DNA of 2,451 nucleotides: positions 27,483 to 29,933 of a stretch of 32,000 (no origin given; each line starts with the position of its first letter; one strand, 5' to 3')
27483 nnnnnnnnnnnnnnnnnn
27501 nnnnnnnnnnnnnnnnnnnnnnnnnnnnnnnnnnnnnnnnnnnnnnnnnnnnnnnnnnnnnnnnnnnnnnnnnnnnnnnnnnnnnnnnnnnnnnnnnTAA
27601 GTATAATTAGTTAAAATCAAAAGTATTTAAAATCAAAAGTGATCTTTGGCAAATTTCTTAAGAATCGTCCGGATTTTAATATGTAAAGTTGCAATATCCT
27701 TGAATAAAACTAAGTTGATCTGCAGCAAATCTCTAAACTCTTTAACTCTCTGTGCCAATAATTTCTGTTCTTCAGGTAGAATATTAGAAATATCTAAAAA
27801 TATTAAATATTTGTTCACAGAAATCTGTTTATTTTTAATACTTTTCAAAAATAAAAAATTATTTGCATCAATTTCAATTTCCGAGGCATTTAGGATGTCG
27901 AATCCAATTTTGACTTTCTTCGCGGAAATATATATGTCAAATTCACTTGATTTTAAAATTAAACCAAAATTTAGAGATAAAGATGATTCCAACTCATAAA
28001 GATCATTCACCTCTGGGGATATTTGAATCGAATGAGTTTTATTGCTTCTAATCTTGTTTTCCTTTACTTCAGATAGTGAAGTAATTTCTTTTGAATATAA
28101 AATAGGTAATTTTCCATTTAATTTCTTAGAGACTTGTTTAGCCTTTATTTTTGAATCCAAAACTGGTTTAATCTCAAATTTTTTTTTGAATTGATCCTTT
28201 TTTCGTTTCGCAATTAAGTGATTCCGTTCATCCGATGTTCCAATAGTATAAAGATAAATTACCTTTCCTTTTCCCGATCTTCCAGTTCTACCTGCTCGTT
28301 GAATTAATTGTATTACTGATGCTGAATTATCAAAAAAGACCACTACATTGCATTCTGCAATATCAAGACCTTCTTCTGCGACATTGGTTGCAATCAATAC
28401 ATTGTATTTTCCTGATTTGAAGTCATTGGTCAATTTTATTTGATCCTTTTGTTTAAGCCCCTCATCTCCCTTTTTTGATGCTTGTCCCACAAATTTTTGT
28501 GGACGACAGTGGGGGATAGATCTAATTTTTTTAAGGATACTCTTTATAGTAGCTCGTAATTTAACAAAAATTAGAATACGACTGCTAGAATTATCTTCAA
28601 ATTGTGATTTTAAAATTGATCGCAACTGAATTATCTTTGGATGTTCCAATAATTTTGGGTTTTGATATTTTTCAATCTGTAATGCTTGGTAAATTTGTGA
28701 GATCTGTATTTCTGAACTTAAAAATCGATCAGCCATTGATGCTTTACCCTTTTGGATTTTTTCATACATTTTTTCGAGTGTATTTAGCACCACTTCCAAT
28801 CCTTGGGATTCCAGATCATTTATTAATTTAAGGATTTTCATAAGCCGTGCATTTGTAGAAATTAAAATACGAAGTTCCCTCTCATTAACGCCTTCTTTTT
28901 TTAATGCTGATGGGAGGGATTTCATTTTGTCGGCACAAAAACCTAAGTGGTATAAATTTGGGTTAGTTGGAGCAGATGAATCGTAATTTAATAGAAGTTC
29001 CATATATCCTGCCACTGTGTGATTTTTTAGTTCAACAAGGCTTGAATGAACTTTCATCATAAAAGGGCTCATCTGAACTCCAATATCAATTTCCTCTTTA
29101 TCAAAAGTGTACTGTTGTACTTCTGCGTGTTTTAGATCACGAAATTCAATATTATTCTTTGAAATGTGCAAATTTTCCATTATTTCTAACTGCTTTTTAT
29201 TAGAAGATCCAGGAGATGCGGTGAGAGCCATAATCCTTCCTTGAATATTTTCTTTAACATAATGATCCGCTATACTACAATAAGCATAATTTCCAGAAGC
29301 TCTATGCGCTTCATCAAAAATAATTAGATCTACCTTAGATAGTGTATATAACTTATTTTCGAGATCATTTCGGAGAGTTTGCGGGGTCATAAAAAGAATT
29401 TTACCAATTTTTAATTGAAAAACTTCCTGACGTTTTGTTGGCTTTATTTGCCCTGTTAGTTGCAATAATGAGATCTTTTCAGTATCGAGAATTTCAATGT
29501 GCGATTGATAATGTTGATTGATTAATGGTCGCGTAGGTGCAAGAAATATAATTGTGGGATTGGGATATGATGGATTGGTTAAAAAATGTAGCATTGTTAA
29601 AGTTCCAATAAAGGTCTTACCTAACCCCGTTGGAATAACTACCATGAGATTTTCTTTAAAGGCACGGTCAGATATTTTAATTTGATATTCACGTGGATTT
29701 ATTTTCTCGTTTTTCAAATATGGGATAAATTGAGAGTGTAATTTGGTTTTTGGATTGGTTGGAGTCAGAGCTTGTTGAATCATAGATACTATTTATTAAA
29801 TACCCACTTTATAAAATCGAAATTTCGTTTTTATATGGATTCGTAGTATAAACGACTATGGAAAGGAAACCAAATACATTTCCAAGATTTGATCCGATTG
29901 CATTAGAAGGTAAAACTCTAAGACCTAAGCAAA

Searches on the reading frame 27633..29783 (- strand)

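Call 90: search_protein_families(library=pfam, proteins=[window:27633-29783:-], max_evalue=0.0001)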
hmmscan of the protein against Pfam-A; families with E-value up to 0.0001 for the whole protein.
window:27633-29783:- (716 aa): 4 families
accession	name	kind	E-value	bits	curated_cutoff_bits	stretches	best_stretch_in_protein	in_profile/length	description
PF00270.35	DEAD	-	1.4e-25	90.4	26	1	33-195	3-163/167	DEAD/DEAH box helicase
PF00271.37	Helicase_C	-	1.3e-24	87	23.5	1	387-504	6-110/110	Helicase conserved C-terminal domain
PF04851.21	ResIII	-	1.8e-20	74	22.5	1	27-191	1-162/164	Type III restriction enzyme, res subunit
PF22590.2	Cas3-like_C_2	-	4.8e-07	30.4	27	1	450-503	58-104/106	CRISPR-associated nuclease/helicase Cas3, C-terminal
